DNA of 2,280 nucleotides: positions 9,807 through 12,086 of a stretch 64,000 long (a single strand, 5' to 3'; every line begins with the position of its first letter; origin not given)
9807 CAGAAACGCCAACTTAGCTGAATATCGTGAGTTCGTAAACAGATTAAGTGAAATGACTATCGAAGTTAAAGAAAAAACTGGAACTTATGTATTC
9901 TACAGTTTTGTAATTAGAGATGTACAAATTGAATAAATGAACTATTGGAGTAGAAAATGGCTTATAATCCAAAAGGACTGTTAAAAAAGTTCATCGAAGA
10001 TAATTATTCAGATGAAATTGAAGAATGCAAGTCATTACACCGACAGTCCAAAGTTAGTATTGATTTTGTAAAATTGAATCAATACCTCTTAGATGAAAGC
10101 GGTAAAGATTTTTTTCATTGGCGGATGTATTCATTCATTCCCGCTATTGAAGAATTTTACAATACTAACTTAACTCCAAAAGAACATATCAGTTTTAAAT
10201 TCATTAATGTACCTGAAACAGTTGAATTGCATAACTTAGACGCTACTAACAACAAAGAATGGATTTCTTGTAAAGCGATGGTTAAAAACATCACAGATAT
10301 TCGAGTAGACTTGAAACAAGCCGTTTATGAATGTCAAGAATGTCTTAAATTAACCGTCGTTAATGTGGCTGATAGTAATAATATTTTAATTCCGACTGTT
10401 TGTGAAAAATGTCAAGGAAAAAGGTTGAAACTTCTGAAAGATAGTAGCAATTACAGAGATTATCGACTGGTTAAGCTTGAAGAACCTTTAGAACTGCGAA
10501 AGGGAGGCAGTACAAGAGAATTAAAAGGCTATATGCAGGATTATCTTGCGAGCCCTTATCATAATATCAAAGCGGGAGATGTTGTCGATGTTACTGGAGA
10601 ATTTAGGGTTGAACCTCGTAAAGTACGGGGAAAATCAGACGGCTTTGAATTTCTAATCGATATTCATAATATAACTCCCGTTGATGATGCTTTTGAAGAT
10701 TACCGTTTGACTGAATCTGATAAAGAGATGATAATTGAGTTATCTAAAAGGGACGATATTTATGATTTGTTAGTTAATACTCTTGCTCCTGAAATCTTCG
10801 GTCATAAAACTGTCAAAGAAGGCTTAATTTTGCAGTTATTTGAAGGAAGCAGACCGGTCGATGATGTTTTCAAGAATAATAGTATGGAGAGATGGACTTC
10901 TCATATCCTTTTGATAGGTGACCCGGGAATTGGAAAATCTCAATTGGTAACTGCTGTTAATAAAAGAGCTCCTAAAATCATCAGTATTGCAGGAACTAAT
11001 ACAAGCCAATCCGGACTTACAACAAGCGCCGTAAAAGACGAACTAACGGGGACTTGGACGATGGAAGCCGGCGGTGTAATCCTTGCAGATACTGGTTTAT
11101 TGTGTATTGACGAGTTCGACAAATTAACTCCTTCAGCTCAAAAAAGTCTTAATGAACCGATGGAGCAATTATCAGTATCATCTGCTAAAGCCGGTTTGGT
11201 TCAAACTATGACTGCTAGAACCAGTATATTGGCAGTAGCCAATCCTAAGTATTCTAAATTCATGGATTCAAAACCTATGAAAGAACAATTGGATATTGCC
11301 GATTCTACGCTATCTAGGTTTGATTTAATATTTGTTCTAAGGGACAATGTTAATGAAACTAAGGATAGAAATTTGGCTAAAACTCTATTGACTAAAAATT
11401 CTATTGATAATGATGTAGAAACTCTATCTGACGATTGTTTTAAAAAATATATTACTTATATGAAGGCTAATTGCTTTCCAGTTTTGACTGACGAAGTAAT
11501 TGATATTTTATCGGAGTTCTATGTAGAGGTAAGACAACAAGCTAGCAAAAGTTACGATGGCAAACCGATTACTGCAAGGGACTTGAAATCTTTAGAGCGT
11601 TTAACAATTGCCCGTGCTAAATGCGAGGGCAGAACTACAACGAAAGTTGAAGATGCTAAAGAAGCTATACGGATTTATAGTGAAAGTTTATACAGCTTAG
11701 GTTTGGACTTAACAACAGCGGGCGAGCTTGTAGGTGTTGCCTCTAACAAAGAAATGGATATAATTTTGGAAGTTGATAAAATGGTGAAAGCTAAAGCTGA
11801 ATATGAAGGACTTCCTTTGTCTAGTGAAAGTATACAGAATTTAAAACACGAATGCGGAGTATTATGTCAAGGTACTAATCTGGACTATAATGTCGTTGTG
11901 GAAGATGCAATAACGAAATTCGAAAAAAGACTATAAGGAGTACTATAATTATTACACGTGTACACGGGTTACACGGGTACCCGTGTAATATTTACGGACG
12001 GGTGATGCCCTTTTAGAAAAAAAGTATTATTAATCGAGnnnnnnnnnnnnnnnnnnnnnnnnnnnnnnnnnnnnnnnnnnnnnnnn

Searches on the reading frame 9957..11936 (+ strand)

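Call 60: search_protein_families(library=pfam, proteins=[window:9957-11936:+], max_evalue=0.001)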
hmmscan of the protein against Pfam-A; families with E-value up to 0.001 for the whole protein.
window:9957-11936:+ (659 aa): 8 families
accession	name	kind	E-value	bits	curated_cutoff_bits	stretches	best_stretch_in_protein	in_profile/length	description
PF00493.29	MCM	-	6.8e-71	238.4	23.3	1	256-479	2-222/224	MCM P-loop domain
PF17855.7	MCM_lid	-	3e-21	76.1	27.4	1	494-578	2-87/87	MCM AAA-lid domain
PF17207.9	MCM_OB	-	1.3e-14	54.5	24.8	1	92-218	3-124/126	MCM OB domain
PF01078.27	Mg_chelatase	-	3.4e-09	36.9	20.3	1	365-433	93-161/207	Magnesium chelatase, subunit ChlI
PF07728.20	AAA_5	-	2.3e-07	31.4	22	1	316-438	1-128/139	AAA domain (dynein-related subfamily)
PF00158.32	Sigma54_activat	-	1.7e-05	25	20.2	1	309-445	17-158/168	Sigma-54 interaction domain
PF00004.35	AAA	-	2.7e-05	25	21.2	1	317-405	1-95/131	ATPase family associated with various cellular activities (AAA)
PF07726.17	AAA_3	-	0.00022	21.6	27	1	316-431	1-113/131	ATPase family associated with various cellular activities (AAA)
